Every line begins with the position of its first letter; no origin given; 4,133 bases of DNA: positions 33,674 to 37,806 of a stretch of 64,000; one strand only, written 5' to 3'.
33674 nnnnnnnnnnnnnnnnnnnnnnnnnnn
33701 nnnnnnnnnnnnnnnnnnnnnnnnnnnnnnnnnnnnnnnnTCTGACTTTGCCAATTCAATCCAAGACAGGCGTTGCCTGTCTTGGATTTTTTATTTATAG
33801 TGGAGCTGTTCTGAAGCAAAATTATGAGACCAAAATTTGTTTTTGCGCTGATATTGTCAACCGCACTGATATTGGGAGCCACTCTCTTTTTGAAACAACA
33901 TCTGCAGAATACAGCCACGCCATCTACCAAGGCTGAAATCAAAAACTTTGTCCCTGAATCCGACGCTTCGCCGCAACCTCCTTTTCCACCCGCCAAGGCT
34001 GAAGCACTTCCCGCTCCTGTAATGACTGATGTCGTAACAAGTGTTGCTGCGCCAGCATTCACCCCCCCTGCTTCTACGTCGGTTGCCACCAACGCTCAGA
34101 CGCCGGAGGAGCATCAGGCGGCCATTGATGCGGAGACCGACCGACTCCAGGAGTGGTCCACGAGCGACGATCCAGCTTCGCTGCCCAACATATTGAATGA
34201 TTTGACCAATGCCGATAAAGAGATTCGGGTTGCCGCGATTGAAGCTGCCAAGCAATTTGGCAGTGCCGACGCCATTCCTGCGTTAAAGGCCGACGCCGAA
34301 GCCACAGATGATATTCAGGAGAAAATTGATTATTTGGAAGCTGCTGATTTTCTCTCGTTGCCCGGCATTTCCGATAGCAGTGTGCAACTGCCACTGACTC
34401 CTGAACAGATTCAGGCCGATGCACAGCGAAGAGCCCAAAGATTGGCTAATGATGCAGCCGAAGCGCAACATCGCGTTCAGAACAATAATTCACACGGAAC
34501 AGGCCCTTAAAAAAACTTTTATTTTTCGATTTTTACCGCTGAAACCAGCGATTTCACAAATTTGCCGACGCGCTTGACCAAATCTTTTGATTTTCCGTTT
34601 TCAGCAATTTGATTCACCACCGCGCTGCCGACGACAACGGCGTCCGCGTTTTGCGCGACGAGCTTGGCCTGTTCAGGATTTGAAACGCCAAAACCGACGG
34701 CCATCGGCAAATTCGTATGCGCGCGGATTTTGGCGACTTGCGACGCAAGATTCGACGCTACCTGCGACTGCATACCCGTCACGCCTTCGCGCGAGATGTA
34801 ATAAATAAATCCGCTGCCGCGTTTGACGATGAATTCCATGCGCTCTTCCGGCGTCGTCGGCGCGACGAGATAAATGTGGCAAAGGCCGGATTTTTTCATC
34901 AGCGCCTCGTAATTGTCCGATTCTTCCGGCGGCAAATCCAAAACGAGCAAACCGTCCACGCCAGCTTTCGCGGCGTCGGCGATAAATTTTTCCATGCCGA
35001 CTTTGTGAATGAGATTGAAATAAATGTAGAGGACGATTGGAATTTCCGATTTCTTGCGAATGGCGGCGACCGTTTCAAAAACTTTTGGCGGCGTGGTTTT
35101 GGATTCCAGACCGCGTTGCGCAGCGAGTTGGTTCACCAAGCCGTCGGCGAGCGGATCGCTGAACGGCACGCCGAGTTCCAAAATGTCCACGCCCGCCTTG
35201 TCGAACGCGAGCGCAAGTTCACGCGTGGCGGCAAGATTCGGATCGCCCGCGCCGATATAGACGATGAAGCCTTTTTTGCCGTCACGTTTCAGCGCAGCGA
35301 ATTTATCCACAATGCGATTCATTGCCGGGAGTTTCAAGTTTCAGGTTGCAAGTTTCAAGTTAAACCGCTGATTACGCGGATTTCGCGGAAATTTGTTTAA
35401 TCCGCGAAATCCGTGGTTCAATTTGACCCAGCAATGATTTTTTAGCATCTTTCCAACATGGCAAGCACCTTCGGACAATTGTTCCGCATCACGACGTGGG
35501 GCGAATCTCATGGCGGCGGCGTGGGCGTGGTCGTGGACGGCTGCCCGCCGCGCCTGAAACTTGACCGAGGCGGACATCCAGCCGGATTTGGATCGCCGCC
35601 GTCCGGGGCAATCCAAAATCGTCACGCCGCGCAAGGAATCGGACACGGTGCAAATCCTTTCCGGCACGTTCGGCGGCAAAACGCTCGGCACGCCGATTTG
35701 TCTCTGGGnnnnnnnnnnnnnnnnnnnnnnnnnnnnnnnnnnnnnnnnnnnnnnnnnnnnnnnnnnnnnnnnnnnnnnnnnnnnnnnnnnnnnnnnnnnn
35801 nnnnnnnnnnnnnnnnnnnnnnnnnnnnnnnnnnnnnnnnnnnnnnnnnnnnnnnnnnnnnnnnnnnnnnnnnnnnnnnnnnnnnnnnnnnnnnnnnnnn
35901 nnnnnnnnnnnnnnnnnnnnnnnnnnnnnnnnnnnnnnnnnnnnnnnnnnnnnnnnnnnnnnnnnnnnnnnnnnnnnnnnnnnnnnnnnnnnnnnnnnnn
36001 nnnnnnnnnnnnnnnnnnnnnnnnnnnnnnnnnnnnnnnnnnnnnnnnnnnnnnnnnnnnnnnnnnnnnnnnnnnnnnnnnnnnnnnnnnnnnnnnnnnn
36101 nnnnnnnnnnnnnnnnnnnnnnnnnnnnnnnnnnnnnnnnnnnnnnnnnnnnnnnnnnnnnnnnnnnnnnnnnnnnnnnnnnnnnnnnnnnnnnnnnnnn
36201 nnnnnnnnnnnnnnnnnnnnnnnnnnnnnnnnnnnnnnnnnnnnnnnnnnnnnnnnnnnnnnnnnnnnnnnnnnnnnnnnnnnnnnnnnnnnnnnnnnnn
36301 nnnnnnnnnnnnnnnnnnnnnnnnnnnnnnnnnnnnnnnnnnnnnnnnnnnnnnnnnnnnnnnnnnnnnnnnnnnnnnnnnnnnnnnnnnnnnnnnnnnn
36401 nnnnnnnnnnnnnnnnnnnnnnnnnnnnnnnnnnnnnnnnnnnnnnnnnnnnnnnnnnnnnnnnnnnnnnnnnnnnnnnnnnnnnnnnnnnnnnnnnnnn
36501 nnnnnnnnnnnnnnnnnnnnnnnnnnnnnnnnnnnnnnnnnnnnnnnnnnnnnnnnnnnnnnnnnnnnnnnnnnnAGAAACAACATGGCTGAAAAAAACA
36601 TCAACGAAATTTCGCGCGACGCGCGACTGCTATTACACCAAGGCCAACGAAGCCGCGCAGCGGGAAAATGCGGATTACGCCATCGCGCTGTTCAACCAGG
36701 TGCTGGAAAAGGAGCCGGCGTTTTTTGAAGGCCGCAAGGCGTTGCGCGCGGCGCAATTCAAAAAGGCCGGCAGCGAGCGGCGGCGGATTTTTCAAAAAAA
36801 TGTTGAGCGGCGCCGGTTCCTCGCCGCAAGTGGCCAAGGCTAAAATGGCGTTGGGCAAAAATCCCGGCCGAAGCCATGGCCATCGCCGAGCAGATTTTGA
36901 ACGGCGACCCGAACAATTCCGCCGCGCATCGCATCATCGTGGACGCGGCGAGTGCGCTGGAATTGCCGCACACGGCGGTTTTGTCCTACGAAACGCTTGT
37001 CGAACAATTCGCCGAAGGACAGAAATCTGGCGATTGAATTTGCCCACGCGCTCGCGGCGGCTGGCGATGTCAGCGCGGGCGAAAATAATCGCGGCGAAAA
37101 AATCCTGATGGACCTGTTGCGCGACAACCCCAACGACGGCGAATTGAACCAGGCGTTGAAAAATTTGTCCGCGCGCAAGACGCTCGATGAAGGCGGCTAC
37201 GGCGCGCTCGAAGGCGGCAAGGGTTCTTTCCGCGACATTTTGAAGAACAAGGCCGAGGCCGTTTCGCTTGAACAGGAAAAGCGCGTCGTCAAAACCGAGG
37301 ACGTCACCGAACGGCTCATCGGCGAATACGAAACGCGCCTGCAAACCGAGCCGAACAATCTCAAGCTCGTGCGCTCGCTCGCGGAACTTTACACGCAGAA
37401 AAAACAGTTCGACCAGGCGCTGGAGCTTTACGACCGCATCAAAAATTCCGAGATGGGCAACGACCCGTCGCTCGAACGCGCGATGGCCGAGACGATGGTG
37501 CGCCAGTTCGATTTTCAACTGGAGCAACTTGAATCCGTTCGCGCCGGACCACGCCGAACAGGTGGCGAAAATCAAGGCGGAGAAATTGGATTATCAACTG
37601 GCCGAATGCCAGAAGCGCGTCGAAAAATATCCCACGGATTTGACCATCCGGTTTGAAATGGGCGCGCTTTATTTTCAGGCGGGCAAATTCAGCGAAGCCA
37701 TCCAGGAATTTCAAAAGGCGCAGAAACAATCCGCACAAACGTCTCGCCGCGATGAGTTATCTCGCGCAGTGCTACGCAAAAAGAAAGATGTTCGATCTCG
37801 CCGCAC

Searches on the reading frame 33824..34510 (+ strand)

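Call 57: search_protein_families(library=pfam, proteins=[window:33824-34510:+], max_evalue=0.0001)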
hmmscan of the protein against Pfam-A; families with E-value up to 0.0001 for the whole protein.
window:33824-34510:+ (228 aa): 1 family
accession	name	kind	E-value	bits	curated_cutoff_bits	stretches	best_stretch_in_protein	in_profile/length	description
PF13646.12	HEAT_2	-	8e-05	23.3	27.7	0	114-159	27-72/88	HEAT repeats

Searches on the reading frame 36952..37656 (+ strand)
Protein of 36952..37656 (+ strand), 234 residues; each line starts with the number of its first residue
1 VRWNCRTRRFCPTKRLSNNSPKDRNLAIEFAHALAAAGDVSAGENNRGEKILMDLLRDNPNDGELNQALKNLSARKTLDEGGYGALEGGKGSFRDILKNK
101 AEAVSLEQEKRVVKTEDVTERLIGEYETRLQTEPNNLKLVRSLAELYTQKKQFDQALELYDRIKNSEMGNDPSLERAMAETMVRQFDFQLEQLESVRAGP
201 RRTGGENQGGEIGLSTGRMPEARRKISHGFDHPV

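Call 57: search_protein_families(library=pfam, proteins=[window:36952-37656:+], max_evalue=0.0001)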
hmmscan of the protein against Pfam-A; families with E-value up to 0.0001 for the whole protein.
window:36952-37656:+ (234 aa): 3 families
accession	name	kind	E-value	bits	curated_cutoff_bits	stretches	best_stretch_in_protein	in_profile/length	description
PF14559.12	TPR_19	-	8.1e-08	32.9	25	1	130-179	18-66/68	Tetratricopeptide repeat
PF23914.1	TPR_CcmH_CycH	-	1.1e-06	29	42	0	20-66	80-124/158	Cytochrome c-type biogenesis protein H TPR domain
PF23556.1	TPR_Vps41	-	6.1e-05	22.8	27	0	122-167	98-143/333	Vps41 TPR-like region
